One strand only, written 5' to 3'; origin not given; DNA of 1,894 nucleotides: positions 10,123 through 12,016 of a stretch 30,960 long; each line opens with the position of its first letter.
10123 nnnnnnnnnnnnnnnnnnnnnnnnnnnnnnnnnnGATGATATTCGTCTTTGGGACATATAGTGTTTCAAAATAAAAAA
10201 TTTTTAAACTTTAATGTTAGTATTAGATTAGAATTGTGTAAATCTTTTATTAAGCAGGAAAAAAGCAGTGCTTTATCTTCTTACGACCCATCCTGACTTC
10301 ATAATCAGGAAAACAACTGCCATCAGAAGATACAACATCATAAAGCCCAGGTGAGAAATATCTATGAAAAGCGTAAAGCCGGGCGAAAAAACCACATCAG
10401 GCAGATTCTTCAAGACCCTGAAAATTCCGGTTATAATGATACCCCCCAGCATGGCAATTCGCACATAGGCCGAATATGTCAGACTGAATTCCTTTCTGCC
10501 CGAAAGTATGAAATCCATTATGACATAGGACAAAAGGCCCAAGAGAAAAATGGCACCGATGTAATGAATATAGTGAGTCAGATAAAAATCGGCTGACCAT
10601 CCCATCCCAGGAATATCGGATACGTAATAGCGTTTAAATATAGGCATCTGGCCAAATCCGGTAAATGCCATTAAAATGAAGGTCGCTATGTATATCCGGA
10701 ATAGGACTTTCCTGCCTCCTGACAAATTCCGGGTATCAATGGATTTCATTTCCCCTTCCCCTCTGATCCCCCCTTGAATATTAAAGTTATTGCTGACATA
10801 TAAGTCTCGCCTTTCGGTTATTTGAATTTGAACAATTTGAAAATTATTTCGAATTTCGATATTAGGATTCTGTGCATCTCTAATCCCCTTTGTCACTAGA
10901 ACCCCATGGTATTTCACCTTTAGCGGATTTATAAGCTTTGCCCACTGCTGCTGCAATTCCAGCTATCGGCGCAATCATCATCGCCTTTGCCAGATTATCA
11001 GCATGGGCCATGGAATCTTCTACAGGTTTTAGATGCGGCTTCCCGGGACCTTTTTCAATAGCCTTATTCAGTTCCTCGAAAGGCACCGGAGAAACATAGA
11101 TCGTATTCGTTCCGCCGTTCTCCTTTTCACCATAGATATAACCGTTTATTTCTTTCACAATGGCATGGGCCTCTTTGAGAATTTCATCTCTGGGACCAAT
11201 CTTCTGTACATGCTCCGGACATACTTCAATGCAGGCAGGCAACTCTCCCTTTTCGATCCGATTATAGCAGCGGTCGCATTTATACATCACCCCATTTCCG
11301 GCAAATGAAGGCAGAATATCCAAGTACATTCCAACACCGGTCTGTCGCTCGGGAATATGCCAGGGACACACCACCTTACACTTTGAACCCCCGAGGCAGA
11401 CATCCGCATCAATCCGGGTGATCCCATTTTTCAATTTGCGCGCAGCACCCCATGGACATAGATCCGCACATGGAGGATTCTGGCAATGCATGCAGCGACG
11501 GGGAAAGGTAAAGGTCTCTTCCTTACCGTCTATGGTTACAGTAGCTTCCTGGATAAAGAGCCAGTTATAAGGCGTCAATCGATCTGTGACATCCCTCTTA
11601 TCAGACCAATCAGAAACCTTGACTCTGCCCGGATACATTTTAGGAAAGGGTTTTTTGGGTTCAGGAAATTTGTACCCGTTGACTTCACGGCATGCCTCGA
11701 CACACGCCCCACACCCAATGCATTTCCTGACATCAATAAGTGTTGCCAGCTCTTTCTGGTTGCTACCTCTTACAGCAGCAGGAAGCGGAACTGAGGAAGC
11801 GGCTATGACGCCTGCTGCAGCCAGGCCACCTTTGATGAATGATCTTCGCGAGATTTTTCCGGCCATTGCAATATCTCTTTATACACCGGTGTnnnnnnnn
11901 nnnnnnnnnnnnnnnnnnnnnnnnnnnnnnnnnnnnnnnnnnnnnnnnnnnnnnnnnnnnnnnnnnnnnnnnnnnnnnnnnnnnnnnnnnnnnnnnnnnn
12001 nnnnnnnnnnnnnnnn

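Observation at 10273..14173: Self-contained redox/sulfur module: Crp/Fnr, ECF sigma, Cys-rich anti-sigma, DsrE, Tat-FeS, cytochrome b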

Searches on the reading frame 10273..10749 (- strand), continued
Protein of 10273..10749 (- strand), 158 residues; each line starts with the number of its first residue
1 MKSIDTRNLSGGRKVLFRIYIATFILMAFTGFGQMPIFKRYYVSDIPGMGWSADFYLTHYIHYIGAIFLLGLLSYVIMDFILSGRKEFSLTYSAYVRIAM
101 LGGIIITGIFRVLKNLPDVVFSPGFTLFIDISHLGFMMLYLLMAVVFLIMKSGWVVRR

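Call 57: find_encoding_contigs(protein=P0251, flank=6000, max_places=3)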
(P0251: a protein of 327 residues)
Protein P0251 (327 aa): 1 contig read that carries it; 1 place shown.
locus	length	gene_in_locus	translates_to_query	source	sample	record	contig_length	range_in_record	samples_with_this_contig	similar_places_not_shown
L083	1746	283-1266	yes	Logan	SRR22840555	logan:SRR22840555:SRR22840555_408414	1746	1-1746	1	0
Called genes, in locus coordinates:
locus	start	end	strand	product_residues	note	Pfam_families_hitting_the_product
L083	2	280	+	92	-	?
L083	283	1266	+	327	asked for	PF01292:Ni_hydr_CYTB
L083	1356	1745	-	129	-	?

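Call 96: find_encoding_contigs(protein=P0177, flank=6000, max_places=2)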
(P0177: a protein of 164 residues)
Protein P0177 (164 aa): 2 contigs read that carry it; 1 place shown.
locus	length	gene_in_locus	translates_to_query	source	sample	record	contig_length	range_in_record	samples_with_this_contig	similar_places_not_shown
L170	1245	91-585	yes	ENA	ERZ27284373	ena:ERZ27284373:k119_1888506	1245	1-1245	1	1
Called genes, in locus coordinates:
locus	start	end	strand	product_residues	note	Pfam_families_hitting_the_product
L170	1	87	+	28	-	?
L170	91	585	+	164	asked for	-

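Call 97: find_encoding_contigs(protein=P0229, flank=6000, max_places=2)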
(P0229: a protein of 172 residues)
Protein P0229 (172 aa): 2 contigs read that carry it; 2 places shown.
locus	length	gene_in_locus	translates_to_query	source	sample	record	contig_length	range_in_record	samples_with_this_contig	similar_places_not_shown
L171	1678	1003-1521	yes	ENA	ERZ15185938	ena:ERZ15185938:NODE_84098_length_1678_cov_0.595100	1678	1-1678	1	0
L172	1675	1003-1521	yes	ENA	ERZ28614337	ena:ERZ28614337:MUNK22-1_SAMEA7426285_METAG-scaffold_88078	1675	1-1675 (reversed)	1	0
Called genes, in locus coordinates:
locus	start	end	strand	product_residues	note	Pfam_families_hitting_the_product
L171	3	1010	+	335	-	?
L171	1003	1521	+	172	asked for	-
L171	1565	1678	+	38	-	?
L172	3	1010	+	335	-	?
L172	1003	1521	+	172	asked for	-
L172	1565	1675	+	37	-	?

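Call 98: find_encoding_contigs(protein=P0254, flank=6000, max_places=2)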
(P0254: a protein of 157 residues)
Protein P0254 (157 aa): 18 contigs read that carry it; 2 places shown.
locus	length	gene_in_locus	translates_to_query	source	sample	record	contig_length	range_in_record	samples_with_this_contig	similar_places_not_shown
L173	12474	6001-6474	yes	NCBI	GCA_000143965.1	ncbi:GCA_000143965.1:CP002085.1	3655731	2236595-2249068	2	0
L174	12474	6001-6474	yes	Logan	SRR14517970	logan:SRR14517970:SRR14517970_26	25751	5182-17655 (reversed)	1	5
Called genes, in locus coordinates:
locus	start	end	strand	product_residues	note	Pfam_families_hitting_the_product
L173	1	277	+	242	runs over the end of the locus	PF02518:HATPase_c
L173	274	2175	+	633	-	-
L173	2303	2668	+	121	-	PF00072:Response_reg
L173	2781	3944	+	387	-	-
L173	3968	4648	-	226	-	PF01475:FUR, PF04023:FeoA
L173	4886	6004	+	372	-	PF13187:Fer4_9 (faint), PF14697:Fer4_21 (faint), PF12838:Fer4_7, PF13247:Fer4_11, PF13237:Fer4_10 (weak)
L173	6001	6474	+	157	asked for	-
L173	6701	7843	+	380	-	PF13183:Fer4_8, PF13187:Fer4_9 (weak), PF13237:Fer4_10 (faint), PF13534:Fer4_17 (weak), PF02754:CCG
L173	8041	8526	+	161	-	-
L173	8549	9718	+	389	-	PF04055:Radical_SAM (weak)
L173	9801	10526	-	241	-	PF01925:TauE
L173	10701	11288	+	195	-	PF03734:YkuD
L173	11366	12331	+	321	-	PF00579:tRNA-synt_1b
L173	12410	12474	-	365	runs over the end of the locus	PF00724:Oxidored_FMN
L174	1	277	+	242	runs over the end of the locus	PF02518:HATPase_c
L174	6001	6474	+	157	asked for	-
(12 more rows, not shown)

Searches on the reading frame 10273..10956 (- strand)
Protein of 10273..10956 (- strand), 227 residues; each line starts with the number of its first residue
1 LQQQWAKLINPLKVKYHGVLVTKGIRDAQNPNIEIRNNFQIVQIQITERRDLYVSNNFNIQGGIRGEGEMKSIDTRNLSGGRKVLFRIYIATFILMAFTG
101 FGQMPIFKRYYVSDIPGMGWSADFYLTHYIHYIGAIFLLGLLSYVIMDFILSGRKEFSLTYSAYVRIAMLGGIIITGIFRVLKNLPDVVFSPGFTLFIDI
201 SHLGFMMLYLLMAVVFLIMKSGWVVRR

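Call 4: search_protein_families(library=pfam, proteins=[window:10273-10956:-], max_evalue=0.01)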
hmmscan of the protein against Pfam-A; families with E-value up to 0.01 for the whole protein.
window:10273-10956:- (227 aa): 0 families

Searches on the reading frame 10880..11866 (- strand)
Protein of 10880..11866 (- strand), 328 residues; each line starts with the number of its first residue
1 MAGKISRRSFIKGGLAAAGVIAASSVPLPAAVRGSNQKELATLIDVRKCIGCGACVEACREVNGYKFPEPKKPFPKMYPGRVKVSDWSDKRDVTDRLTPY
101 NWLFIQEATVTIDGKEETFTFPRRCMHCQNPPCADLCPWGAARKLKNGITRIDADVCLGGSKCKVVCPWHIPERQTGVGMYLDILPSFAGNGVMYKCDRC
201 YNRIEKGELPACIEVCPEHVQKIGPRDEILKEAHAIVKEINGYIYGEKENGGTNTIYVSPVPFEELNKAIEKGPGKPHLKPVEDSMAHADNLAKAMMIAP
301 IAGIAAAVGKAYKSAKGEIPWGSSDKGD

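Call 4: search_protein_families(library=pfam, proteins=[window:10880-11866:-], max_evalue=0.01)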
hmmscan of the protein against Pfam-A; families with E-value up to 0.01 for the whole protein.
window:10880-11866:- (328 aa): 12 families
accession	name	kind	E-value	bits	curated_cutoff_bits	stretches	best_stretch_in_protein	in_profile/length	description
PF12838.12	Fer4_7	-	7.6e-15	55.6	27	1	48-141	1-52/52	4Fe-4S dicluster domain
PF13247.11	Fer4_11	-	2.2e-14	53.9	26.2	1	119-224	4-98/100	4Fe-4S dicluster domain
PF13237.11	Fer4_10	-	1.8e-12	47.4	25.5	2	151-217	3-53/53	4Fe-4S dicluster domain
PF13187.11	Fer4_9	-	2.4e-07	31.1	27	1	29-61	25-49/52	4Fe-4S dicluster domain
PF12797.12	Fer4_2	-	7.8e-07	29.1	24.5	1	42-59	3-20/22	4Fe-4S binding domain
PF00037.32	Fer4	-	4.3e-06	26.7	21.1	1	44-59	3-18/24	4Fe-4S binding domain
PF12798.12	Fer4_3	-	0.00013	22.9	27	0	49-59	1-11/15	4Fe-4S binding domain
PF10518.14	TAT_signal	-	0.00016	21.8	22.7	1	4-23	1-20/21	TAT (twin-arginine translocation) pathway signal sequence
PF14697.11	Fer4_21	-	0.00022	21.7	35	1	44-61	3-20/59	4Fe-4S dicluster domain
PF13534.11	Fer4_17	-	0.0014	19.6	22.2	1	48-82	1-34/61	4Fe-4S dicluster domain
PF13183.11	Fer4_8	-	0.0025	18.8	27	1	46-139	2-66/68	4Fe-4S dicluster domain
PF12837.12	Fer4_6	-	0.003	17.9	25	1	44-59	4-19/24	4Fe-4S binding domain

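Call 5: search_protein_families(library=ncbifam, proteins=[window:10880-11866:-], max_evalue=0.001)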
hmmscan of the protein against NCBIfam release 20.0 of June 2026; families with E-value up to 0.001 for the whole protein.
window:10880-11866:- (328 aa): 34 families (the best 25 are shown)
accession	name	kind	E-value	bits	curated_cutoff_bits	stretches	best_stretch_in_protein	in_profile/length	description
NF008134.0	PRK10882.1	equivalog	1.5e-42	145.8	263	2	5-237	2-219/329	hydrogenase 2 operon protein HybA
NF045715.1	sulf_resp_HmcB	equivalog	2e-40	138.8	420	1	7-272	2-248/307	sulfate respiration complex iron-sulfur protein HmcB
TIGR01582.1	FDH-beta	equivalog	4.3e-28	98.2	334.7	1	23-278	7-238/283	formate dehydrogenase subunit beta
NF045797.1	DsrO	equivalog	5.4e-26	91.5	200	2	103-219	81-196/235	sulfate reduction electron transfer complex DsrMKJOP subunit DsrO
TIGR03149.1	cyt_nit_nrfC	equivalog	1.7e-23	83.1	377.6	2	120-257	88-214/225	cytochrome c nitrite reductase Fe-S protein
TIGR02951.1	DMSO_dmsB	equivalog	2.2e-22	79.8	214.1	1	117-230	56-157/161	DMSO/selenate family reductase complex B subunit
NF011569.0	PRK14993.1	equivalog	3.9e-21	75.6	416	2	109-239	82-201/244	tetrathionate reductase subunit TtrB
NF041715.1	arsenate_red_ArrB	equivalog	5.7e-20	71.8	450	2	121-171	53-103/233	arsenate respiratory reductase iron-sulfur subunit ArrB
TIGR03478.1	DMSO_red_II_bet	subfamily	3.4e-19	68.9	480.7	1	118-261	124-256/321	DMSO reductase family type II enzyme, iron-sulfur subunit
NF042979.1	EthbenzDh_ebdB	equivalog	3.4e-19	68.9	740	2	99-260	129-277/354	ethylbenzene dehydrogenase subunit beta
NF041782.1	mnquin_red_QrcC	equivalog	8.8e-16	58.3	400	1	89-213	28-180/239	menaquinone reductase iron-sulfur cluster-binding subunit QrcC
NF038355.1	FDH3_beta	equivalog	9.1e-15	55.1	240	1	112-229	40-167/180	formate dehydrogenase FDH3 subunit beta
NF007382.0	PRK09898.1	equivalog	1.9e-13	50.4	213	1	114-173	111-172/208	ferredoxin-like protein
NF007658.0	PRK10330.1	equivalog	1.4e-12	47.4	260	1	124-223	57-154/181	electron transport protein HydN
NF009408.0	PRK12769.1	equivalog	4.4e-12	44.9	1003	1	124-224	55-145/659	formate-dependent uric acid utilization protein AegA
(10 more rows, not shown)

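Call 8: search_solved_structures(query=window:10880-11866:-, max_evalue=0.00001)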
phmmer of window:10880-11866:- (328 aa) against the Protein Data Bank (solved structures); distinct sequences matched with E-value up to 0.00001: 18.
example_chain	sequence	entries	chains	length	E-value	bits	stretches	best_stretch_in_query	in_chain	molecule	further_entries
1kqf_B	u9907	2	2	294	2e-20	76.2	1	22-260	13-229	FORMATE DEHYDROGENASE, NITRATE-INDUCIBLE, IRON-SULFUR SUBUNIT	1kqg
2ivf_B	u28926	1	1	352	5.4e-18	68.2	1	119-261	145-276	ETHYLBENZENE DEHYDROGENASE BETA-SUBUNIT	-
6cz7_B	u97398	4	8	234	8.5e-18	67.5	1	119-171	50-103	4Fe-4S ferredoxin, iron-sulfur binding domain protein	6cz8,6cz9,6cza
2vpw_B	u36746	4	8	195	1.3e-16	63.6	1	121-227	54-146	NRFC PROTEIN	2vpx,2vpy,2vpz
4ydd_B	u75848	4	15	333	6.3e-15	58.1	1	116-281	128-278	DMSO reductase family type II enzyme, iron-sulfur subunit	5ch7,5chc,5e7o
7qv7_B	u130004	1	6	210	2.6e-12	49.5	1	115-224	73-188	Hydrogen dependent carbon dioxide reductase subunit HycB4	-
7qv7_A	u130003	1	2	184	7.6e-12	48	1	121-232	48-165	Hydrogen dependent carbon dioxide reductase subunit HycB3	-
1q16_B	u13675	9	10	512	2.8e-11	46.1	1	104-225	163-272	Respiratory nitrate reductase 1 beta chain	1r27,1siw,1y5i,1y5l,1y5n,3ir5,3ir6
1y4z_B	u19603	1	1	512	1.5e-10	43.7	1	104-225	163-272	Respiratory nitrate reductase 1 beta chain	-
3egw_B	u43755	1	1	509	2.1e-10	43.3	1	104-225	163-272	Respiratory nitrate reductase 1 beta chain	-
30gj_B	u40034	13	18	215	2.1e-09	39.9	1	119-241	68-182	Formate dehydrogenase, beta subunit, putative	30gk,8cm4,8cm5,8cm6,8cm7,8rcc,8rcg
8rc8_B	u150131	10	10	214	2.5e-09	39.7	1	119-241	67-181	Formate dehydrogenase, beta subunit, putative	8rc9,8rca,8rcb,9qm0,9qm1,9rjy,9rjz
6sdr_B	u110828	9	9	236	2.9e-09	39.5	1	119-241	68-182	Formate dehydrogenase, beta subunit, putative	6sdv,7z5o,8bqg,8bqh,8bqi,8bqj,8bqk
1h0h_B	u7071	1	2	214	5.3e-09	38.6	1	100-242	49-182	FORMATE DEHYDROGENASE SUBUNIT BETA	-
9vap_B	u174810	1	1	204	1.1e-08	37.6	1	101-223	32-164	4Fe-4S dicluster domain-containing protein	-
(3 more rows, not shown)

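Call 63: search_solved_structures(query=window:10880-11866:-, max_evalue=1e-12, show_alignments=4)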
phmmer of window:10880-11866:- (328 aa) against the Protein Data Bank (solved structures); distinct sequences matched with E-value up to 1e-12: 5.
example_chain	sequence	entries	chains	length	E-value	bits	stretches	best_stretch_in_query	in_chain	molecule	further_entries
1kqf_B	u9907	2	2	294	2e-20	76.2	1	22-260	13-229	FORMATE DEHYDROGENASE, NITRATE-INDUCIBLE, IRON-SULFUR SUBUNIT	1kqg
2ivf_B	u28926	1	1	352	5.4e-18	68.2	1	119-261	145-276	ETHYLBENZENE DEHYDROGENASE BETA-SUBUNIT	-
6cz7_B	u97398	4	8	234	8.5e-18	67.5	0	119-171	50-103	4Fe-4S ferredoxin, iron-sulfur binding domain protein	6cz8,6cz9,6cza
2vpw_B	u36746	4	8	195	1.3e-16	63.6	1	121-227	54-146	NRFC PROTEIN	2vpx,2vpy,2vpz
4ydd_B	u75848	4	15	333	6.3e-15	58.1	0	116-281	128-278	DMSO reductase family type II enzyme, iron-sulfur subunit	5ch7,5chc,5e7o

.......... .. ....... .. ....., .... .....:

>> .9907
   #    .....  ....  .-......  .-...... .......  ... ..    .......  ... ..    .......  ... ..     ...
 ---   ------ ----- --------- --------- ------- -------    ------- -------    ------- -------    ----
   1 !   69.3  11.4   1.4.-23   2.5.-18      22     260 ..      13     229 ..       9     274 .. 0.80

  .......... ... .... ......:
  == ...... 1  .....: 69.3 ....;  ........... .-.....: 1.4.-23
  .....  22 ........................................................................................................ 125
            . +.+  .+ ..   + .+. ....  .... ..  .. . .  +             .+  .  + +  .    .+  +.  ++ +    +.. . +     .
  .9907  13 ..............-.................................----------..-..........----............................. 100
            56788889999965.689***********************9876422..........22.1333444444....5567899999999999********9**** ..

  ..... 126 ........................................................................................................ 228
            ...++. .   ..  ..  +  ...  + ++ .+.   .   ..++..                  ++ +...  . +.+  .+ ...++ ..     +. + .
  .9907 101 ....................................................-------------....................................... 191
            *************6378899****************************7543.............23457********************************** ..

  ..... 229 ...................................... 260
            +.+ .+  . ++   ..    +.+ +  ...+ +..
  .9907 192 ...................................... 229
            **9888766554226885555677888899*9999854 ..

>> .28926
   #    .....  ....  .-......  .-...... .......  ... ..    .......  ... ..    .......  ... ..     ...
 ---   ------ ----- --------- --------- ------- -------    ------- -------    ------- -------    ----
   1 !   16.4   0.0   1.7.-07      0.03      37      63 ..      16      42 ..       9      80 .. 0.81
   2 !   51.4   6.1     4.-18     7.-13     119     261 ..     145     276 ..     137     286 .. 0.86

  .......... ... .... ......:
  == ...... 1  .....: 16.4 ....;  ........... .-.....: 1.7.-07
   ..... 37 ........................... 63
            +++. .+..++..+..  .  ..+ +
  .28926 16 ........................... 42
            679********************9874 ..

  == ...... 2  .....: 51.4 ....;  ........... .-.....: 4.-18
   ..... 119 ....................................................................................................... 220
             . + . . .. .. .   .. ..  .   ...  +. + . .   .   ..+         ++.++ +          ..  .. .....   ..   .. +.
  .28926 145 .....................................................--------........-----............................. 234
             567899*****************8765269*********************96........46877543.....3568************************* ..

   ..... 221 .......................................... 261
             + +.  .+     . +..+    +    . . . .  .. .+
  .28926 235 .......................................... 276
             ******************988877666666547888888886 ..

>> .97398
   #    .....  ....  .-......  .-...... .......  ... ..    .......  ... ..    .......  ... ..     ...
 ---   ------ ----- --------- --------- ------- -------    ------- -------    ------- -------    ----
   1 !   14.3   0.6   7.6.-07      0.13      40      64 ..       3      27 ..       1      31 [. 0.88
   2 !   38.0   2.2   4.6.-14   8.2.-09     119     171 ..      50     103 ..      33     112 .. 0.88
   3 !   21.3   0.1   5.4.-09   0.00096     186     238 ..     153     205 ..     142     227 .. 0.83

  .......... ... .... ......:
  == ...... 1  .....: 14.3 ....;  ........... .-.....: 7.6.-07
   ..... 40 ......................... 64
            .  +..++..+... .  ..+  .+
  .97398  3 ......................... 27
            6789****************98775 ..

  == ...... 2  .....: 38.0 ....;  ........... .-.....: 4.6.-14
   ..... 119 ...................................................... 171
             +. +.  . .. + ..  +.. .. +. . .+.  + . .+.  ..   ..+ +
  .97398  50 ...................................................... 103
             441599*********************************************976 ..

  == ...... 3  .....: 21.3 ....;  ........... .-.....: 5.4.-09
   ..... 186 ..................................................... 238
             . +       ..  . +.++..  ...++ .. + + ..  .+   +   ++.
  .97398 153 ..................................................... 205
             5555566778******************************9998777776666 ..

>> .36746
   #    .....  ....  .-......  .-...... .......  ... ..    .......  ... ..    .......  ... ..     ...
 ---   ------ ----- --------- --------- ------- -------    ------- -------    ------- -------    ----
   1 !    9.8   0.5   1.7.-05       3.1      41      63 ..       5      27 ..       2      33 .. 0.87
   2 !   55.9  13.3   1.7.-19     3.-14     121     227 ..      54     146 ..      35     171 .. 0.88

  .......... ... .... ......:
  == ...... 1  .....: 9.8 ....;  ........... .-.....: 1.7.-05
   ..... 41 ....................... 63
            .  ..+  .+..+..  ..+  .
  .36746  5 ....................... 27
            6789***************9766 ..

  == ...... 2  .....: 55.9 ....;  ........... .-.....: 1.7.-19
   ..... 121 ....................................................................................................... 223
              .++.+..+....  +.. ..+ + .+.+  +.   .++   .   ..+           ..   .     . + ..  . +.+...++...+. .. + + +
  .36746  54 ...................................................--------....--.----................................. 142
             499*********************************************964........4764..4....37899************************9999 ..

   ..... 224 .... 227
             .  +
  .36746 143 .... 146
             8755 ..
